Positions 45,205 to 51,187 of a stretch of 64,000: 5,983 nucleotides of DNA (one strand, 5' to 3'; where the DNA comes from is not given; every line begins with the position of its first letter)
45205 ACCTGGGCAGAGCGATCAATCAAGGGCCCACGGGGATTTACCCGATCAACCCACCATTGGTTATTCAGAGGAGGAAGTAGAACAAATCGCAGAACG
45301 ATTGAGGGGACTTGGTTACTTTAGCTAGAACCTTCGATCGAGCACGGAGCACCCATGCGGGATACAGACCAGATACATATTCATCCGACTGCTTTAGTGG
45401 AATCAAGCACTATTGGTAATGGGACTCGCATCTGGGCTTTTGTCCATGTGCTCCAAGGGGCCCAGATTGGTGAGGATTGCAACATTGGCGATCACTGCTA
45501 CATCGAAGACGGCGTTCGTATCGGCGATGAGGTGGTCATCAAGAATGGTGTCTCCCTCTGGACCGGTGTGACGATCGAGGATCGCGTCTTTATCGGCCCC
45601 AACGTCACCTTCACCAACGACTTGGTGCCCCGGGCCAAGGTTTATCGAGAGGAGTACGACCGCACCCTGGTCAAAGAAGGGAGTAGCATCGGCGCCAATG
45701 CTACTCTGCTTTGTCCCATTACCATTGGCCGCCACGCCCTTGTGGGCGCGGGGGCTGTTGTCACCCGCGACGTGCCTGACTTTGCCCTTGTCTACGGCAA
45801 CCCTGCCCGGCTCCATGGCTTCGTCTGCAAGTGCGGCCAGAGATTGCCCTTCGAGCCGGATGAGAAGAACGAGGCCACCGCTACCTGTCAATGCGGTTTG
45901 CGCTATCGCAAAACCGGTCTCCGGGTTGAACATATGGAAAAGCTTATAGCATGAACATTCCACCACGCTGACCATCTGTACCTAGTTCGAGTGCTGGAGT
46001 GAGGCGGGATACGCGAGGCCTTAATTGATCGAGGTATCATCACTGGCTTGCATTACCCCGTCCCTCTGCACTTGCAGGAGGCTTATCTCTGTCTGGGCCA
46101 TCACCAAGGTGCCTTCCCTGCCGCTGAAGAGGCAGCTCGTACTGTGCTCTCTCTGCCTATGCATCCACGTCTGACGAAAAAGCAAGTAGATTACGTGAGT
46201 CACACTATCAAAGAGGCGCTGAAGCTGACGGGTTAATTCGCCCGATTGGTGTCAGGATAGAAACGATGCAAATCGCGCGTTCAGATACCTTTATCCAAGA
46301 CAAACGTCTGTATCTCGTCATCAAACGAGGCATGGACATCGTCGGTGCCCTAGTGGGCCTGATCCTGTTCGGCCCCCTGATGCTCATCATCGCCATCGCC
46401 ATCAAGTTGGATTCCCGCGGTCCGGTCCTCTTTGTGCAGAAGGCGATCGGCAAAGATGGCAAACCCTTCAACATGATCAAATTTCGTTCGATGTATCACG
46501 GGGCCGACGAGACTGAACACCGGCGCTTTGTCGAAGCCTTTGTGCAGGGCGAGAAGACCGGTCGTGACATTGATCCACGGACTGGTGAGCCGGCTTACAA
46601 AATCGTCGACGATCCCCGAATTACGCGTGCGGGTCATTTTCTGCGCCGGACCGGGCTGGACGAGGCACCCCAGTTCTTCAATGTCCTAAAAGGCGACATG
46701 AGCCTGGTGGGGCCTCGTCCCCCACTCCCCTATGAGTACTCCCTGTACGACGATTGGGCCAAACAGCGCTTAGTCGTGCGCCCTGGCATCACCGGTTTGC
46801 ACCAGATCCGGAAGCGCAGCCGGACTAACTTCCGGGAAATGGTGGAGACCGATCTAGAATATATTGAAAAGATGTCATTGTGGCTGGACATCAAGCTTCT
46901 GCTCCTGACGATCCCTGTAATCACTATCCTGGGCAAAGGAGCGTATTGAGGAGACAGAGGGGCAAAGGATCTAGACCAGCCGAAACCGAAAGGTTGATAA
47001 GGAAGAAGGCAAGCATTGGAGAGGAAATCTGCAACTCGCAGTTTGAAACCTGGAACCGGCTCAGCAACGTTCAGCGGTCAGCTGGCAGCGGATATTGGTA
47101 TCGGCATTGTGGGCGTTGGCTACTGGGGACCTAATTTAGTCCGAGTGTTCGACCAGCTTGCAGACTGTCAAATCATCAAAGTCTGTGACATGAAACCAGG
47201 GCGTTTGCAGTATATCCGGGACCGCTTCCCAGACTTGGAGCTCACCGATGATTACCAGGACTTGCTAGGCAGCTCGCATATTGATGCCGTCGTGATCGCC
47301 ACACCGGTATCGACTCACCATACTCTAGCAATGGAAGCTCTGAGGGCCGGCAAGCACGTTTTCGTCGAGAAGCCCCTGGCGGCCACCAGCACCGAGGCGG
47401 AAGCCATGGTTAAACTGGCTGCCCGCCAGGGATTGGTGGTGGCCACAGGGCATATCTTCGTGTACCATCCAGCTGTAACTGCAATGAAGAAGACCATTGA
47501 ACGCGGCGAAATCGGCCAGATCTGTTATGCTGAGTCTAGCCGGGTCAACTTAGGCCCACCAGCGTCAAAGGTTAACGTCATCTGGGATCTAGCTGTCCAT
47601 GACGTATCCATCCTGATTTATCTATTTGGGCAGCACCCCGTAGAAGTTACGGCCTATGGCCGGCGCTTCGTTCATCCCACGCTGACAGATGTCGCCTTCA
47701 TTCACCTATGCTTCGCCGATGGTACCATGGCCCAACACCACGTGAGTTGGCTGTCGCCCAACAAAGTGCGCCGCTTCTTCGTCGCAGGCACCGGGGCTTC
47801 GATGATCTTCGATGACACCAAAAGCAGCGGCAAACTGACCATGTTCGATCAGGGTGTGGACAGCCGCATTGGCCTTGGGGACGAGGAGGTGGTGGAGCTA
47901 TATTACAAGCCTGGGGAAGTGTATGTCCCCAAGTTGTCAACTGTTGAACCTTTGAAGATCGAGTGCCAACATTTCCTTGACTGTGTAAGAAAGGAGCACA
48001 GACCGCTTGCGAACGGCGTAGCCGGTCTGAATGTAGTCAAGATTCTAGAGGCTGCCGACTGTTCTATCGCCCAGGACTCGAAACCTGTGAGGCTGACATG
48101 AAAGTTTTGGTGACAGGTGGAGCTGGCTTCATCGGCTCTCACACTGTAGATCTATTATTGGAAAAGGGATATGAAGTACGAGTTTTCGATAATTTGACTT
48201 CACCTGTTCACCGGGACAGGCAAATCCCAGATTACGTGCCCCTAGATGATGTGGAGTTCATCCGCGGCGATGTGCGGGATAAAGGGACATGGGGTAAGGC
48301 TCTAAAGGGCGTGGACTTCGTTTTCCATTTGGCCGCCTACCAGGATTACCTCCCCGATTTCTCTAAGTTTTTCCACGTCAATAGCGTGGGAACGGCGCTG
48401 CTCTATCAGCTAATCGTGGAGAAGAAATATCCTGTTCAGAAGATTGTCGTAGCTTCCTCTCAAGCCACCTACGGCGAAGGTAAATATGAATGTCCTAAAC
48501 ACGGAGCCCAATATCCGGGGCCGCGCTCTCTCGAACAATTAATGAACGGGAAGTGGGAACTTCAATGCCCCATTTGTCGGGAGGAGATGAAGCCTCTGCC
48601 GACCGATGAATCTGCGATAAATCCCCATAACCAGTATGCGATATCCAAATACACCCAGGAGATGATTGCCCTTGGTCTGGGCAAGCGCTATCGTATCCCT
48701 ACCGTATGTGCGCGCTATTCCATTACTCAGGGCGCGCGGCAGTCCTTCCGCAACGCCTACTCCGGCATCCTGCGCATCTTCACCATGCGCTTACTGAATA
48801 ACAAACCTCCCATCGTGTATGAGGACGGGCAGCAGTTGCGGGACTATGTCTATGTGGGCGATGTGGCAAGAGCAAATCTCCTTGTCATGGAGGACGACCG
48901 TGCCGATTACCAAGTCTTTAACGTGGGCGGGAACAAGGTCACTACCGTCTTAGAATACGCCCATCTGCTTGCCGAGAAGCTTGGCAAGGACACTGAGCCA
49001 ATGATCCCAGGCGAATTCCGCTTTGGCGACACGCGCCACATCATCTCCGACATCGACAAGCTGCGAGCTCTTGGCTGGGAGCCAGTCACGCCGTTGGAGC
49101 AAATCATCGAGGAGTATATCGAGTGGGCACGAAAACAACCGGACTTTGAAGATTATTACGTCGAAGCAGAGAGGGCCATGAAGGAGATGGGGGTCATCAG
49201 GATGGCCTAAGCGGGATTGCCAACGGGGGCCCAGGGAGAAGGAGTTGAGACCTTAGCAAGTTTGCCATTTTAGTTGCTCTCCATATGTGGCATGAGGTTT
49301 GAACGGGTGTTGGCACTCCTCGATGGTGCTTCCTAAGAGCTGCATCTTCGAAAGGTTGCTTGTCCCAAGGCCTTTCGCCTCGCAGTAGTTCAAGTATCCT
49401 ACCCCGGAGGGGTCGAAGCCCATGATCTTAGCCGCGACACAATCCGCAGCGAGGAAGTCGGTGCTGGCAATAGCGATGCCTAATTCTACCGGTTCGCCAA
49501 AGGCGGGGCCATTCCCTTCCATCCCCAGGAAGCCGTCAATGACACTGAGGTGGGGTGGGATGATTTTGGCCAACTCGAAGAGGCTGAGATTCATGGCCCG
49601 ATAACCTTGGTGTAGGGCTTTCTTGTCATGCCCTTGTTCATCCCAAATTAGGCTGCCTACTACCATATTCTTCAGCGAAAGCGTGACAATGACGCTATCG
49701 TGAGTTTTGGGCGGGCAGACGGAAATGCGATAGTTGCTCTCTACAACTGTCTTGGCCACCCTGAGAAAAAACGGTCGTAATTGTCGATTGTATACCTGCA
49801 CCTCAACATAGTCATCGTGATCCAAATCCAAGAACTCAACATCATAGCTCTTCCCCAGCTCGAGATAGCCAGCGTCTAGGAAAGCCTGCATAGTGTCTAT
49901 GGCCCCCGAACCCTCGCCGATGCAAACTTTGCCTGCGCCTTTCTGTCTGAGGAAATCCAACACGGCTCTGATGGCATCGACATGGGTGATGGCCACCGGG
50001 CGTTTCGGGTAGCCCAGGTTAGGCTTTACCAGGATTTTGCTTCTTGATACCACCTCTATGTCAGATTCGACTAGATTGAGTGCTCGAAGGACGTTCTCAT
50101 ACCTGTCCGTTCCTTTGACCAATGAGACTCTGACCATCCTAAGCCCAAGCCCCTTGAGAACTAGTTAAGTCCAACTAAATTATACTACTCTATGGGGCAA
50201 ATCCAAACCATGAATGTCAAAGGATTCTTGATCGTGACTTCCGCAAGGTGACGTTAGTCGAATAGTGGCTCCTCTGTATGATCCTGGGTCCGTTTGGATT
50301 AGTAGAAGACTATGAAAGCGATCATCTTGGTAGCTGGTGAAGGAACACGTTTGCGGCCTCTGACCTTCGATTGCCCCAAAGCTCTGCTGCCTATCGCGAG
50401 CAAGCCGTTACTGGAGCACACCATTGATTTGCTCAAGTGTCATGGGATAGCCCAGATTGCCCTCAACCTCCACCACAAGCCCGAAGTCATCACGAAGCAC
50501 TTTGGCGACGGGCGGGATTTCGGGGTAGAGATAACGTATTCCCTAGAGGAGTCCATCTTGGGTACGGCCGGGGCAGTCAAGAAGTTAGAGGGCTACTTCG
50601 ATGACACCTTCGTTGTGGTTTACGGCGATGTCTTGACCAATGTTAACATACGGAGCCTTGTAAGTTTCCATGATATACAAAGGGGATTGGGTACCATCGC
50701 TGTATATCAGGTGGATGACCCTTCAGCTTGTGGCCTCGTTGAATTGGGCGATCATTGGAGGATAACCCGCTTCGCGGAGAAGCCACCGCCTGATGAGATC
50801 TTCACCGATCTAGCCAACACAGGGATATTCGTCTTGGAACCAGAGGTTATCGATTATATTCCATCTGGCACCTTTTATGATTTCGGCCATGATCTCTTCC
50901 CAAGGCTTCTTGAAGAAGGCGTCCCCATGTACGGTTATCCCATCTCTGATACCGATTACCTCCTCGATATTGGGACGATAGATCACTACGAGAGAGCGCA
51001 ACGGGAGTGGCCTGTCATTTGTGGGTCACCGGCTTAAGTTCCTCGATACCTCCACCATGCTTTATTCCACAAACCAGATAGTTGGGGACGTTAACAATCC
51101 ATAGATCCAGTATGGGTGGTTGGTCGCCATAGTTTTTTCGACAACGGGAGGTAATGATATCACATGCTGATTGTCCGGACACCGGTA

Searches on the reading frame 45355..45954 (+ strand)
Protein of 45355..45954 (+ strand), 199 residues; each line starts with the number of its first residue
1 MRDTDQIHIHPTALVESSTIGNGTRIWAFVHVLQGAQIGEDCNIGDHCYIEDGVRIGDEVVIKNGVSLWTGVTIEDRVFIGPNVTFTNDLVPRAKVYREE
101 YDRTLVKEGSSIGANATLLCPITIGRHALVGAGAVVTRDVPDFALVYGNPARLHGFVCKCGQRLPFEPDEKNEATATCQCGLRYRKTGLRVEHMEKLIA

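Call 57: search_protein_families(library=pfam, proteins=[window:45355-45954:+], max_evalue=1e-8)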
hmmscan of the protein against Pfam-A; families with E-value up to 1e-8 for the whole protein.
window:45355-45954:+ (199 aa): 3 families
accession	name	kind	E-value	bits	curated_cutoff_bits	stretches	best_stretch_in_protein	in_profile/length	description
PF00132.30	Hexapep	-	7.2e-27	92.4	27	1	18-51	2-35/36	Bacterial transferase hexapeptide (six repeats)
PF14602.12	Hexapep_2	-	1.6e-17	63.3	27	0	38-68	4-32/34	Hexapeptide repeat of succinyl-transferase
PF25084.1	LbH_EIF2B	-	1.1e-10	41.9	54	1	8-85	29-104/105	EIF2B subunit epsilon LbH domain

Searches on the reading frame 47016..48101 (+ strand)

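Call 57: search_protein_families(library=pfam, proteins=[window:47016-48101:+], max_evalue=1e-8)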
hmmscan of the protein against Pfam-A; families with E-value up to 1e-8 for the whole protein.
window:47016-48101:+ (361 aa): 3 families
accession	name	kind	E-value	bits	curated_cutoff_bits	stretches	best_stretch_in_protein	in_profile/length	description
PF01408.29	GFO_IDH_MocA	-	1.3e-27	97.3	24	1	28-146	2-120/120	Oxidoreductase family, NAD-binding Rossmann fold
PF22725.1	GFO_IDH_MocA_C3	-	1.8e-17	63.9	27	1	155-263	2-123/124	GFO/IDH/MocA C-terminal domain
PF02894.22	GFO_IDH_MocA_C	-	1.7e-13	51.4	22.9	1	158-359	1-217/218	Oxidoreductase family, C-terminal alpha/beta domain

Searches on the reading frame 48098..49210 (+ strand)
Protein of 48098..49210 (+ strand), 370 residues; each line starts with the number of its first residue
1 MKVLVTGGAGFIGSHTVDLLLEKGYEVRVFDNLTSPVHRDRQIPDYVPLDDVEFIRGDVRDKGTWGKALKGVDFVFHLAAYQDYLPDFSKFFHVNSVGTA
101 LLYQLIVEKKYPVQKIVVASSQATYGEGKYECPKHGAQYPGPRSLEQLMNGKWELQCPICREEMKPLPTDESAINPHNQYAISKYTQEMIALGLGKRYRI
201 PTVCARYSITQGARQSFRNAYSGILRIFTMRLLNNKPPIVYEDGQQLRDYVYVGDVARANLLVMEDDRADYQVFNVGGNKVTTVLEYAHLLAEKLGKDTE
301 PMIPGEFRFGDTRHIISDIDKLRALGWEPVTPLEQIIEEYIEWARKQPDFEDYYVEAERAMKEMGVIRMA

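Call 58: search_protein_families(library=pfam, proteins=[window:48098-49210:+], max_evalue=1e-8)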
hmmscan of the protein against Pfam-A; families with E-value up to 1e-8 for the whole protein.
window:48098-49210:+ (370 aa): 4 families
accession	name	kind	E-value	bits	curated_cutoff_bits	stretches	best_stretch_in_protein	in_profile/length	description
PF01370.27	Epimerase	-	1.7e-45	155.8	20.9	2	3-133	1-126/240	NAD dependent epimerase/dehydratase family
PF16363.11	GDP_Man_Dehyd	-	2.6e-38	132.7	27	2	4-129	1-137/332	GDP-mannose 4,6 dehydratase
PF01073.25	3Beta_HSD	-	5.4e-17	62.2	22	1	4-127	1-122/280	3-beta hydroxysteroid dehydrogenase/isomerase family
PF07993.18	NAD_binding_4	-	4.5e-12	46.1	20.1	1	5-225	1-227/258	Male sterility protein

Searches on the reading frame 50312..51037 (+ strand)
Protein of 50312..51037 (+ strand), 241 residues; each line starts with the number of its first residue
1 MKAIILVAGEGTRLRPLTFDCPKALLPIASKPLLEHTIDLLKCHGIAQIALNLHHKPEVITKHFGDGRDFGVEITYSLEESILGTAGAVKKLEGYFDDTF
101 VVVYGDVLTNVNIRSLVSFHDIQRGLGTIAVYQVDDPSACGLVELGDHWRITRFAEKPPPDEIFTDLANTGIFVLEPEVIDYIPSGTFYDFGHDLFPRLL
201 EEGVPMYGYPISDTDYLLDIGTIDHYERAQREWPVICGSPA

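Call 58: search_protein_families(library=pfam, proteins=[window:50312-51037:+], max_evalue=1e-8)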
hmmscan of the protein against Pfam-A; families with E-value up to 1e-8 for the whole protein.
window:50312-51037:+ (241 aa): 2 families
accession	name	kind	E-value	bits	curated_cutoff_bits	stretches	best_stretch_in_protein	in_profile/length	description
PF00483.29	NTP_transferase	-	9.6e-46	156.8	21.2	1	2-231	1-240/245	Nucleotidyl transferase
PF12804.13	NTP_transf_3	-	5.7e-09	36.8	27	1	3-107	1-96/160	MobA-like NTP transferase domain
